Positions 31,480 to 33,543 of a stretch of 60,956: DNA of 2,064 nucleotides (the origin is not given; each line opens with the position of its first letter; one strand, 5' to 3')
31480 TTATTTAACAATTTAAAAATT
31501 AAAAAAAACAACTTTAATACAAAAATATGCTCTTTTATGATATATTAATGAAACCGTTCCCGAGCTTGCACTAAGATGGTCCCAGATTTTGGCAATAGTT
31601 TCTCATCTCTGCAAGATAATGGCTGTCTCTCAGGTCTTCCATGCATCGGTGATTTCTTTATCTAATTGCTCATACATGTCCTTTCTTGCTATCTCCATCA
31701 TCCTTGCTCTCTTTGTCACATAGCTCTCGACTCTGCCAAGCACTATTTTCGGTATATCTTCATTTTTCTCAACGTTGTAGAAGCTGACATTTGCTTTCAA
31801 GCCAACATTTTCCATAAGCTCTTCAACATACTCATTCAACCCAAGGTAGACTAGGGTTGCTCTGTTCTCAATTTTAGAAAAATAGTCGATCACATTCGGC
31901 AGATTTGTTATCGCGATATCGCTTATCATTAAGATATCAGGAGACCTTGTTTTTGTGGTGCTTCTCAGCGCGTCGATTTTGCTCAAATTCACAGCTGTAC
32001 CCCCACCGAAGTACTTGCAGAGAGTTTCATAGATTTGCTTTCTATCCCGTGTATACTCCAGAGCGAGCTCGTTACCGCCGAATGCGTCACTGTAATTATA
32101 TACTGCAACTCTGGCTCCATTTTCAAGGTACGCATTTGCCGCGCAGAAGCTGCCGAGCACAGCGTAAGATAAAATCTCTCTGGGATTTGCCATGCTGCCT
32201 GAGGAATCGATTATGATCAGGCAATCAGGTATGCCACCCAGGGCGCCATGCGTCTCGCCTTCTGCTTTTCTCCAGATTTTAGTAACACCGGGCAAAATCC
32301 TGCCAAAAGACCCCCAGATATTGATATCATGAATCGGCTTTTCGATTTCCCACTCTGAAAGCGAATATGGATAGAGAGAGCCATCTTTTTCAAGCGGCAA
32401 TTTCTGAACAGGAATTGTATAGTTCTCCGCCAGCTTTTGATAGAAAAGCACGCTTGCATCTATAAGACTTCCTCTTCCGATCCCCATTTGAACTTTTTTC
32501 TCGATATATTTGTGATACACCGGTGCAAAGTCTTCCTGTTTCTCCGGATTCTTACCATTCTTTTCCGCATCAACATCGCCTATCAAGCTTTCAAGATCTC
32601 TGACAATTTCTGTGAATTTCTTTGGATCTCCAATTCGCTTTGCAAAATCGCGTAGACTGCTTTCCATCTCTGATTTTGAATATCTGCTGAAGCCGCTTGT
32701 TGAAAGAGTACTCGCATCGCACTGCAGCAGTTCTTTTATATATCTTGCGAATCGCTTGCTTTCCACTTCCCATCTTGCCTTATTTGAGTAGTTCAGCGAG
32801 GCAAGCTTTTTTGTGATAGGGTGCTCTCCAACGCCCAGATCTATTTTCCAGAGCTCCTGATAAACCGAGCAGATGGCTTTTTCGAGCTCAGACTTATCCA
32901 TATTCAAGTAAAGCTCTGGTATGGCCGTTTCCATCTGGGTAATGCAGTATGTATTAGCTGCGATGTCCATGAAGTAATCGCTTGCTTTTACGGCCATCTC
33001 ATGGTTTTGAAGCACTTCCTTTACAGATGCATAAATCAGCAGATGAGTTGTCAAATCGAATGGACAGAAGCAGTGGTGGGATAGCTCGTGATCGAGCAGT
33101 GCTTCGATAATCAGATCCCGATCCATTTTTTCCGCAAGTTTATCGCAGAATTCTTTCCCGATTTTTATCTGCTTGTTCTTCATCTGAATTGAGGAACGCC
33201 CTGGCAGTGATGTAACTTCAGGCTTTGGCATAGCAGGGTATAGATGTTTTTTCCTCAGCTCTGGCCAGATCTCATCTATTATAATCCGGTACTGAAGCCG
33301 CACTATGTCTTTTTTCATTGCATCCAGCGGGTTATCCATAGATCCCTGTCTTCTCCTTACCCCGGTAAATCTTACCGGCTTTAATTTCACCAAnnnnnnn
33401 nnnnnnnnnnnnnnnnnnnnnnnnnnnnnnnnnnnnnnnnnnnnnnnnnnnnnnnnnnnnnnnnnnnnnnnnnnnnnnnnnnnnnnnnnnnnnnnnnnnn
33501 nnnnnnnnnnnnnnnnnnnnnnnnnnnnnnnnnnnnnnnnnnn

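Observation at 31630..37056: Compact TFB-like / MoxR AAA+ / GXGXG beta-helix / zincin-vWA operon with a divergent wHTH regulator: an undescribed MoxR-vWA-based system?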

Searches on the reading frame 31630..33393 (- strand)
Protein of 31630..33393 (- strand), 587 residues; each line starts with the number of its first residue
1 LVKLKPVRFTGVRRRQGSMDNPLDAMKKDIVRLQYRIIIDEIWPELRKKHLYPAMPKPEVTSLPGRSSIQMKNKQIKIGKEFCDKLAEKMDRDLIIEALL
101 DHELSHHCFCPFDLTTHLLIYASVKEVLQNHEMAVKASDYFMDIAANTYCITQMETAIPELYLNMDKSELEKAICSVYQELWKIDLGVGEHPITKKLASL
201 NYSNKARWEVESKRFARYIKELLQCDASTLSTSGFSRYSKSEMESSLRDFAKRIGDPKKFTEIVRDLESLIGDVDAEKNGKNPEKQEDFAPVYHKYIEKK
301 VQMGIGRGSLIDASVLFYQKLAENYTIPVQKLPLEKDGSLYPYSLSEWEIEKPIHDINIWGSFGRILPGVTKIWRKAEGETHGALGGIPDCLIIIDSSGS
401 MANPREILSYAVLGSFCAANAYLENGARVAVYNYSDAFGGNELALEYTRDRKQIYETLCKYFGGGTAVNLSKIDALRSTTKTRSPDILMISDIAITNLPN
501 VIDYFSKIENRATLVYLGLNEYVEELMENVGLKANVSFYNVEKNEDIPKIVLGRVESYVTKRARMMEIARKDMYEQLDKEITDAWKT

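Call 3: search_protein_families(library=pfam, proteins=[window:31630-33393:-], max_evalue=0.01)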
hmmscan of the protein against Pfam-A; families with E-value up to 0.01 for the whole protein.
window:31630-33393:- (587 aa): 1 family
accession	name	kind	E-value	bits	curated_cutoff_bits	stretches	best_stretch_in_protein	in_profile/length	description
PF13519.12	VWA_2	-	0.00056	21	27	1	392-492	2-105/107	von Willebrand factor type A domain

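Call 4: search_protein_families(library=ncbifam, proteins=[window:31630-33393:-], max_evalue=0.01)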
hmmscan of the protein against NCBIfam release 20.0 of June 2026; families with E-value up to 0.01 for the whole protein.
window:31630-33393:- (587 aa): 0 families

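Call 5: find_homologous_proteins(query=window:31630-33339:-)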
Query window:31630-33339:- (569 aa): 671 proteins with E <= 0.001 among 8000 candidates; the best 120 are listed.
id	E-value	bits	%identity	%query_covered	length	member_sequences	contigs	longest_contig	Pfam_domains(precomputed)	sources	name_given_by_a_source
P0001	0.0e+0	1295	100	100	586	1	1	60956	-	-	-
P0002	0.0e+0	1018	77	100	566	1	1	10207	-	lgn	-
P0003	5.0e-293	991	76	100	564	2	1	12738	-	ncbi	-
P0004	1.3e-287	973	74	100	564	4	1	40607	-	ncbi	ncbi:MAG: hypothetical protein QXL78_04340 [Methanocellales archaeon]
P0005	8.3e-152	525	47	92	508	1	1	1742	-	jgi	-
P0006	2.3e-148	514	44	92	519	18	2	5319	PF13519.13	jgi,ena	-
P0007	2.1e-147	510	43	92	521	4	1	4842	-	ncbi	-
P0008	4.3e-147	509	43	92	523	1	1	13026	-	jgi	jgi:hypothetical protein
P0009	6.5e-147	509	43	92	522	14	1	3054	-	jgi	jgi:hypothetical protein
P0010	2.0e-146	507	44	93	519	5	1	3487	PF13519.13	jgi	-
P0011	3.7e-146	506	44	92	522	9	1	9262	PF13519.13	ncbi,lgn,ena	-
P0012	6.1e-146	506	44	92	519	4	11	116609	PF13519.13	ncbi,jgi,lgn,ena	-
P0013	8.1e-146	505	43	91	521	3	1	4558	-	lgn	-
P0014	1.2e-144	501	42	92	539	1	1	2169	-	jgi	jgi:hypothetical protein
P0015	1.3e-144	501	43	92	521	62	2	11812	-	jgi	jgi:hypothetical protein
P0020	4.1e-144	500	44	91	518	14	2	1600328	-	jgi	jgi:uncharacterized protein with von Willebrand factor type A (vWA) domain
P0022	6.3e-144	499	42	92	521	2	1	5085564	-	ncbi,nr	ncbi:MAG: VWA domain-containing protein [Deltaproteobacteria bacterium]|nr:MAG: VWA domain-containin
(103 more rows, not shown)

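Call 8: find_encoding_contigs(protein=P0004, flank=8000, max_places=3)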
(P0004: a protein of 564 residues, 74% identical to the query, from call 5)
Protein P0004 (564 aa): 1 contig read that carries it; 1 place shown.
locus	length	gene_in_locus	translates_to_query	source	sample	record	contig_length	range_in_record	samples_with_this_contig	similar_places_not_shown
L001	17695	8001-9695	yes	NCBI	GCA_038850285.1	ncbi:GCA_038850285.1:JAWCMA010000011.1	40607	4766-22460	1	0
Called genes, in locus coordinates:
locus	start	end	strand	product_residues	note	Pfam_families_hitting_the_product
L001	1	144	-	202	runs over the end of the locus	PF01015:Ribosomal_S3Ae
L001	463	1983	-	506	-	PF18490:tRNA_bind_4, PF00587:tRNA-synt_2b (weak)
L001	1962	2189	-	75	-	-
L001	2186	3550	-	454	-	PF01368:DHH, PF21763:DHH_CID (weak), PF02272:DHHA1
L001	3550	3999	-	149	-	PF08069:Ribosomal_S13_N, PF00312:Ribosomal_S15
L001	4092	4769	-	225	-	PF01022:HTH_5 (weak), PF14196:ATC_hydrolase (weak)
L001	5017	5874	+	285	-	-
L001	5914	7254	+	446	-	PF07728:AAA_5 (weak), PF17863:AAA_lid_2 (faint)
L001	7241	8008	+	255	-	PF01493:GXGXG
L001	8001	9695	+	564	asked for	-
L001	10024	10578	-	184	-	PF01609:DDE_Tnp_1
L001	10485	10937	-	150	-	-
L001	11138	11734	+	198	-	-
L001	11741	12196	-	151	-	-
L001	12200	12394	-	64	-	-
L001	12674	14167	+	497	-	PF02515:CoA_transf_3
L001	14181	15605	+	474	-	PF02515:CoA_transf_3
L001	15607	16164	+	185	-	-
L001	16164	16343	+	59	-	-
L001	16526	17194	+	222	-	PF01022:HTH_5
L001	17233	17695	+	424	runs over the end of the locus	PF00368:HMG-CoA_red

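Call 9: find_encoding_contigs(protein=P0022, flank=8000, max_places=3)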
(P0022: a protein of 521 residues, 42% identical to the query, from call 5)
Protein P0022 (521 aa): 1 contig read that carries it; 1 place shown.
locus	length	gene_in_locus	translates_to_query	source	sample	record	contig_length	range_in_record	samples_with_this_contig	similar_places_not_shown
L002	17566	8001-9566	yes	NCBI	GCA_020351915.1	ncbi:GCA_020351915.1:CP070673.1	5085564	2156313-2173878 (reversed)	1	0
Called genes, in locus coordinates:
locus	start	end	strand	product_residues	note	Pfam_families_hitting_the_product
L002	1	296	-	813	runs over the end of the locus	-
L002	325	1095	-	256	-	PF01135:PCMT, PF13649:Methyltransf_25 (weak)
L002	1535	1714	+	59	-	PF12646:DUF3783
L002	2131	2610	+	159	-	PF08352:oligo_HPY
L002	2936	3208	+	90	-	-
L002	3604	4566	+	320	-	PF01370:Epimerase, PF02719:Polysacc_synt_2 (weak), PF04321:RmlD_sub_bind, PF16363:GDP_Man_Dehyd, PF07993:NAD_binding_4 (weak)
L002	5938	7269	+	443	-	-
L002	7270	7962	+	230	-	PF01493:GXGXG (faint)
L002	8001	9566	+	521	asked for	-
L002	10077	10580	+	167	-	PF01464:SLT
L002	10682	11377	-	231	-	PF03483:B3_4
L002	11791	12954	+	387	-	PF00155:Aminotran_1_2, PF01041:DegT_DnrJ_EryC1 (weak)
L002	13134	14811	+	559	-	PF04879:Molybdop_Fe4S4, PF00384:Molybdopterin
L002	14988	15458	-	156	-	PF01042:Ribonuc_L-PSP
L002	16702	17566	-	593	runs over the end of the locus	PF02730:AFOR_N, PF01314:AFOR_C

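Call 11: find_encoding_contigs(protein=P0012, flank=8000, max_places=4)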
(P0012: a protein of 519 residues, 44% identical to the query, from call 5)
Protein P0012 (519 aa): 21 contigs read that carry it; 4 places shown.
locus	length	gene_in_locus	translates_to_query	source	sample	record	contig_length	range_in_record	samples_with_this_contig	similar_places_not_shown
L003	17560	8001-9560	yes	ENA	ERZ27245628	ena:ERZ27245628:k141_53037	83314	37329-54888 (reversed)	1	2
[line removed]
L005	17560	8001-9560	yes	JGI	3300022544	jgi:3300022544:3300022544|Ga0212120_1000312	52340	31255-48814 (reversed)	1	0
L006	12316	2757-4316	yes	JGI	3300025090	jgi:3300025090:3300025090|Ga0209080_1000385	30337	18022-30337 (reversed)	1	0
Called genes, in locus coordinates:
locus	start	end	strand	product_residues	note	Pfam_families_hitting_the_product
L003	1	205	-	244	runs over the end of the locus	PF05175:MTS, PF01135:PCMT (weak), PF01170:UPF0020 (weak), PF02475:TRM5-TYW2_MTfase (weak), PF06325:PrmA, PF10294:Methyltransf_16 (weak), PF13847:Methyltransf_31, PF13649:Methyltransf_25, +4 more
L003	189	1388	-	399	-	PF06245:DUF1015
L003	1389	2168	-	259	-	PF00977:His_biosynth, PF01207:Dus (faint), PF02581:TMP-TENI (faint), PF03060:NMO (faint), PF05690:ThiG (faint)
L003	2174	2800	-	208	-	PF00117:GATase, PF07685:GATase_3 (weak), PF01174:SNO (faint)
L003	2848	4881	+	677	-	PF02516:STT3, PF21436:STT3-PglB_core (weak)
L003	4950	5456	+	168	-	PF07963:N_methyl, PF00114:Pilin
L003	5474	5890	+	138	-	PF07963:N_methyl (weak), PF16732:ComP_DUS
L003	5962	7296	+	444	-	PF17863:AAA_lid_2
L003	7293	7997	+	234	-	-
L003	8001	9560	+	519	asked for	PF13519:VWA_2 (weak)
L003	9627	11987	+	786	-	PF02190:LON_substr_bdg, PF00004:AAA, PF07728:AAA_5, PF22667:Lon_lid, PF05362:Lon_C, PF13541:ChlI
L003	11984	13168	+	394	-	PF01656:CbiA, PF02374:ArsA_ATPase, PF10609:ParA (faint), PF13614:AAA_31, PF17886:ArsA_HSP20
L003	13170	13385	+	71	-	PF27253:AF_1253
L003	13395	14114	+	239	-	PF02348:CTP_transf_3, PF12804:NTP_transf_3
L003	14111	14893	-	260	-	PF01047:MarR (weak), PF09339:HTH_IclR, PF12802:MarR_2 (weak), PF01614:IclR_C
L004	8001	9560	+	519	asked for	PF13519:VWA_2 (weak)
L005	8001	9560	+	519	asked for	PF13519:VWA_2 (weak)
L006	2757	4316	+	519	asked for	PF13519:VWA_2 (weak)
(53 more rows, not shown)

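Call 12: find_encoding_contigs(protein=P0020, flank=8000, max_places=2)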
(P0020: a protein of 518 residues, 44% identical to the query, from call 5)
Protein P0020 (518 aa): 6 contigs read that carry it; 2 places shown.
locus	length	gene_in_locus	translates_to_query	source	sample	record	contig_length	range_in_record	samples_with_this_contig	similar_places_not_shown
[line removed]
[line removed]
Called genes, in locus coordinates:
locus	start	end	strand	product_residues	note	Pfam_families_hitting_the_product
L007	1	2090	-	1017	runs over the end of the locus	PF01565:FAD_binding_4, PF02913:FAD-oxidase_C (weak), PF13183:Fer4_8 (weak), PF13534:Fer4_17, PF02754:CCG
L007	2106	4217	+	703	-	PF02516:STT3, PF21436:STT3-PglB_core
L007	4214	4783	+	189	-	PF00565:SNase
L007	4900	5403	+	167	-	PF07963:N_methyl, PF00114:Pilin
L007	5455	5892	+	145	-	PF07963:N_methyl (weak), PF16732:ComP_DUS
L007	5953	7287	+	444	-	PF17863:AAA_lid_2 (weak)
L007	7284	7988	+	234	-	-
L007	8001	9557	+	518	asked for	-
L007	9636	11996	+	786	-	PF02190:LON_substr_bdg, PF00004:AAA, PF07728:AAA_5, PF22667:Lon_lid, PF05362:Lon_C, PF13541:ChlI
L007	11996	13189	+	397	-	PF01656:CbiA, PF02374:ArsA_ATPase, PF13614:AAA_31, PF17886:ArsA_HSP20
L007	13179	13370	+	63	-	PF27253:AF_1253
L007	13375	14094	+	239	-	PF02348:CTP_transf_3, PF12804:NTP_transf_3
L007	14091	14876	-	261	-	PF09339:HTH_IclR, PF12802:MarR_2 (weak), PF01614:IclR_C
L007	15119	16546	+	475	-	PF04055:Radical_SAM, PF13353:Fer4_12 (faint), PF13186:SPASM (weak)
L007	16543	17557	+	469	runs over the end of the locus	PF02310:B12-binding, PF04055:Radical_SAM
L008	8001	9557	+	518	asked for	-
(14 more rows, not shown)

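Call 21: find_related_loci(query=A1, collection=genome_contigs, flank=7000)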
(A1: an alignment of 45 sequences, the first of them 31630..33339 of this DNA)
Query A1 (569 aa) in genome_contigs; peptide patterns used: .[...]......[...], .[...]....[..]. (x = any residue, [..] = any of these).
289 stretches matched a pattern; 200 encode a relative of the query (tblastn E <= 1e-3); the best 80 are kept; 80 distinct loci.
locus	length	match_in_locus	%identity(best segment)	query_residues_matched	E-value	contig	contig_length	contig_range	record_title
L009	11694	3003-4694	76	1-569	0e+0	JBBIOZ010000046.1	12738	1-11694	MAG: Methanocellales archaeon isolate TCS170221_bin_291 NODE_1214_length_12738_cov_4.847118, whole genome shotgun sequen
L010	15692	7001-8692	74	1-569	0e+0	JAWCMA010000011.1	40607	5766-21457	MAG: Methanocellales archaeon isolate JZ-2_201705_bins_258 JZ-2_201705_bins_258_scaffold_11, whole genome shotgun sequen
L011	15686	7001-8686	73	1-569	0e+0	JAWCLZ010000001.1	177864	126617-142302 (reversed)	MAG: Methanocellales archaeon isolate JZ-2_201705_bins_257 JZ-2_201705_bins_257_scaffold_1, whole genome shotgun sequenc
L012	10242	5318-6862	45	21-540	9e-160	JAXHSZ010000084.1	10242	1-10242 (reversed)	MAG: Thermodesulfobacteriota bacterium isolate MAG11_tar_biofilm MAG11_84, whole genome shotgun sequence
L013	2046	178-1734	45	20-543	2e-169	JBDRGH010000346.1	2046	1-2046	MAG: Pseudomonadota bacterium isolate MEGAHIT-group-1.416 k141_8434105, whole genome shotgun sequence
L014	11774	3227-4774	44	15-542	7e-156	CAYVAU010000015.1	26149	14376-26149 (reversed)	MAG TPA_asm: uncultured Thermodesulfobacteriota bacterium isolate SRP141559_co1_72 genome assembly, contig: NODE_785_len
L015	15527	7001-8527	44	20-540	2e-155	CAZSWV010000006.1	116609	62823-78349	MAG TPA_asm: uncultured Thermodesulfobacteriota bacterium isolate SRP104967_co2_41 genome assembly, contig: NODE_67_leng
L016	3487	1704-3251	44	15-542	1e-161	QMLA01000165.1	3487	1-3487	MAG: Deltaproteobacteria bacterium isolate B73_G16 B73_Guay16_scaffold_34679, whole genome shotgun sequence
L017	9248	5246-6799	43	13-542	3e-154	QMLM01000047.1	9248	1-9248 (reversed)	MAG: Deltaproteobacteria bacterium isolate B11_G15 B11_Guay15_scaffold_02182, whole genome shotgun sequence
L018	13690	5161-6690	45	20-540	1e-153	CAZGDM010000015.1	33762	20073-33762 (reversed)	MAG TPA_asm: uncultured Thermodesulfobacteriota bacterium isolate SRP338002_co1_131 genome assembly, contig: NODE_1178_l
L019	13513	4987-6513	44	20-540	2e-153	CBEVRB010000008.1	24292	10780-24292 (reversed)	MAG TPA_asm: uncultured bacterium isolate SRR24791474_binner12_Refined_27 genome assembly, contig: ERZ25515408.466, whol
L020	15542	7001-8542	43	15-540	3e-153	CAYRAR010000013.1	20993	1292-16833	MAG TPA_asm: uncultured Thermodesulfobacteriota bacterium isolate SRP338002_co1_158 genome assembly, contig: NODE_2364_l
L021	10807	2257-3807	45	19-540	7e-152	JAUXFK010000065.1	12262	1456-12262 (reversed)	MAG: Deltaproteobacteria bacterium isolate CSMAG_2901 CSMAG_2901_k117_2092664_length_12262_cov_12.0000, whole genome sho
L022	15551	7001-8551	43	14-542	8e-152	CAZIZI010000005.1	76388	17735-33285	MAG TPA_asm: uncultured Thermodesulfobacteriota bacterium isolate SRP104967_co1_28 genome assembly, contig: NODE_75_leng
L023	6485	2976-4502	42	21-543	3e-152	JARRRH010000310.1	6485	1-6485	MAG: Deltaproteobacteria bacterium isolate Spart_223_MAG scaffold_23639, whole genome shotgun sequence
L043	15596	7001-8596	42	16-540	2e-147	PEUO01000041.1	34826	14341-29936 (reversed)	MAG: Deltaproteobacteria bacterium CG03_land_8_20_14_0_80_45_14 CG03_land_8_20_14_0.80_scaffold_247_c, whole genome shot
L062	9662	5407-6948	42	20-545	2e-144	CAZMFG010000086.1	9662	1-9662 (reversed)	MAG TPA_asm: uncultured Thermodesulfobacteriota bacterium isolate binchicken_co129_573 genome assembly, contig: NODE_226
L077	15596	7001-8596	42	16-540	1e-142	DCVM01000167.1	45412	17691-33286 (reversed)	MAG TPA_asm: Syntrophaceae bacterium UBA2188 UBA2188_contig_7473, whole genome shotgun sequence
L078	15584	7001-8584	43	20-540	1e-142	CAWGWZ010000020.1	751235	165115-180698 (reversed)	MAG: uncultured delta proteobacterium isolate MFD04408.bin.3.38 genome assembly, contig: contig_3974, whole genome shotg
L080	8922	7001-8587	42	14-540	3e-142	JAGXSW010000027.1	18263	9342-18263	MAG: Syntrophaceae bacterium isolate CROMO_BS_212_2_0 c_000000140965, whole genome shotgun sequence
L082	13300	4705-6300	41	16-540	2e-141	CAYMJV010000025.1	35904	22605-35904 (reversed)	MAG TPA_asm: uncultured Syntrophaceae bacterium isolate binchicken_co378_81 genome assembly, contig: NODE_893_length_359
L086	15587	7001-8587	41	19-540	1e-141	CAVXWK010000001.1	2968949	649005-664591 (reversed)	MAG: uncultured delta proteobacterium isolate MFD04492.bin.2.7 genome assembly, contig: contig_16283, whole genome shotg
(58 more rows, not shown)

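Call 28: predict_structure(alignment_id=A1)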
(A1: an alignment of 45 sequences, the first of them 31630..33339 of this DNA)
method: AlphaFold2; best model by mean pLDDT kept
length: 569 residues; sequences in the alignment: 45
mean_pLDDT: 71.2   pTM: 0.52
mean pLDDT of the five models: 71.2, 70.3, 68.4, 67.7, 67.2
residues with pLDDT >= 90: 149; 70-90: 208; 50-70: 90; < 50: 122
segments of 3 or more residues with pLDDT < 50: 256-293, 306-368, 545-555
pLDDT, mean of each block of 10 residues (from residue 1): 76 89 93 86 81 83 91 95 89 77 94 90 93 93 92 94 96 94 91 96 81 61 73 75 80 53 36 32 34 51 47 33 29 27 28 27 40 83 58 79 79 77 78 78 66 87 81 80 84 83 65 68 78 75 50 50 56
secondary structure, 60 per line:
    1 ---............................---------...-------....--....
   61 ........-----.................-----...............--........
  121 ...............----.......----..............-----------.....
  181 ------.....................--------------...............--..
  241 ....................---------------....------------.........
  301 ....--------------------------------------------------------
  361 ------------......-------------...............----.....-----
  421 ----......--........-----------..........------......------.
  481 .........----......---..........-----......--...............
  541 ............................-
elements in order: H4-31 E41-43 E51-54 E57-61 H62-68 H74-90 H96-110 H113-135 H140-146 H151-164 H176-180 H187-207 H222-236 H239-260 H276-279 H292-304 E373-378 H392-406 E411-415 E425-430 H433-440 H452-461 E468-473 H480-489 E494-499 H503-512 E518-523 H526-568

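Call 33: fold_search(model_id=the predicted structure, library=pdb)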
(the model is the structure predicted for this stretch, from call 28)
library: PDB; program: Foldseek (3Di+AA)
matches with E <= 10: 461; with E <= 0.001: 7
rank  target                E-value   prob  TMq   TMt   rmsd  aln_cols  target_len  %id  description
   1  9pd3_E                1.9e-04  1.00  0.24  0.37  10.4       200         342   12  NER dual incision complex - DuIS (released 2026-02-18)
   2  9no5_C                3.1e-04  1.00  0.22  0.53   6.1       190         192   17  Crystal structure of vWFA domain from LapA adhesin of Pseudomonas fluorescens (released 2026-04-01)
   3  1fe8_C                4.6e-04  1.00  0.21  0.51   5.1       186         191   12  CRYSTAL STRUCTURE OF THE VON WILLEBRAND FACTOR A3 DOMAIN IN COMPLEX WITH A FAB FRAGMENT OF IGG RU5 THAT INHIBITS COLLA (released 2001-04-04)
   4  7nvr_6                5.1e-04  1.00  0.22  0.34  20.8       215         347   13  Human Mediator with RNA Polymerase II Pre-initiation complex (released 2021-05-05)
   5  9no5_A                5.3e-04  1.00  0.21  0.53   6.1       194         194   16  Crystal structure of vWFA domain from LapA adhesin of Pseudomonas fluorescens (released 2026-04-01)
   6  4wfq                  6.5e-04  1.00  0.23  0.58   4.8       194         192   12  Crystal structure of TFIIH subunit (released 2015-02-18)
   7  9pd5_E                7.9e-04  1.00  0.23  0.34  13.8       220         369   12  NER dual incision complex - NoF (released 2026-02-18)
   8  8jtk_B                1.1e-03  1.00  0.23  0.58   4.5       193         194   12  Structure of AYWB phytoplasma SAP05 recognizing AtRpn10 (released 2023-07-19)
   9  8j4a_B                1.1e-03  1.00  0.22  0.58   4.4       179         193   15  Crystal structure of OY phytoplasma SAP05 in complex with AtRPN10 (released 2024-02-28)
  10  7lbm_a                1.1e-03  1.00  0.23  0.37   4.9       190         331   13  Structure of the human Mediator-bound transcription pre-initiation complex (released 2021-03-24)
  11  7egb_2                1.1e-03  1.00  0.22  0.36   5.0       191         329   12  TFIID-based holo PIC on SCP promoter (released 2021-05-05)
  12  8ebs_E                1.1e-03  1.00  0.24  0.36  18.8       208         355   15  Initial DNA-lesion (Cy5) binding by XPC and TFIIH (released 2023-04-19)
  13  9pd4_E                1.1e-03  1.00  0.23  0.36  11.2       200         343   12  NER dual incision complex - DuIM (released 2026-02-18)
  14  6nmi_E                1.2e-03  1.00  0.23  0.34   4.9       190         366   13  Cryo-EM structure of the human TFIIH core complex (released 2019-03-13)
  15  8s05_B                1.6e-03  1.00  0.23  0.33   4.5       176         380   18  ArnAB complex an archaeal ortholog of the Sec23/24 core motif (released 2025-10-29)
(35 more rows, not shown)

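Call 40: search_protein_families(library=padloc, proteins=[window:31630-33339:-], max_evalue=0.01)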
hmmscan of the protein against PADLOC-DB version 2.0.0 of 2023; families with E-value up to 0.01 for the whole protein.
window:31630-33339:- (569 aa): 0 families
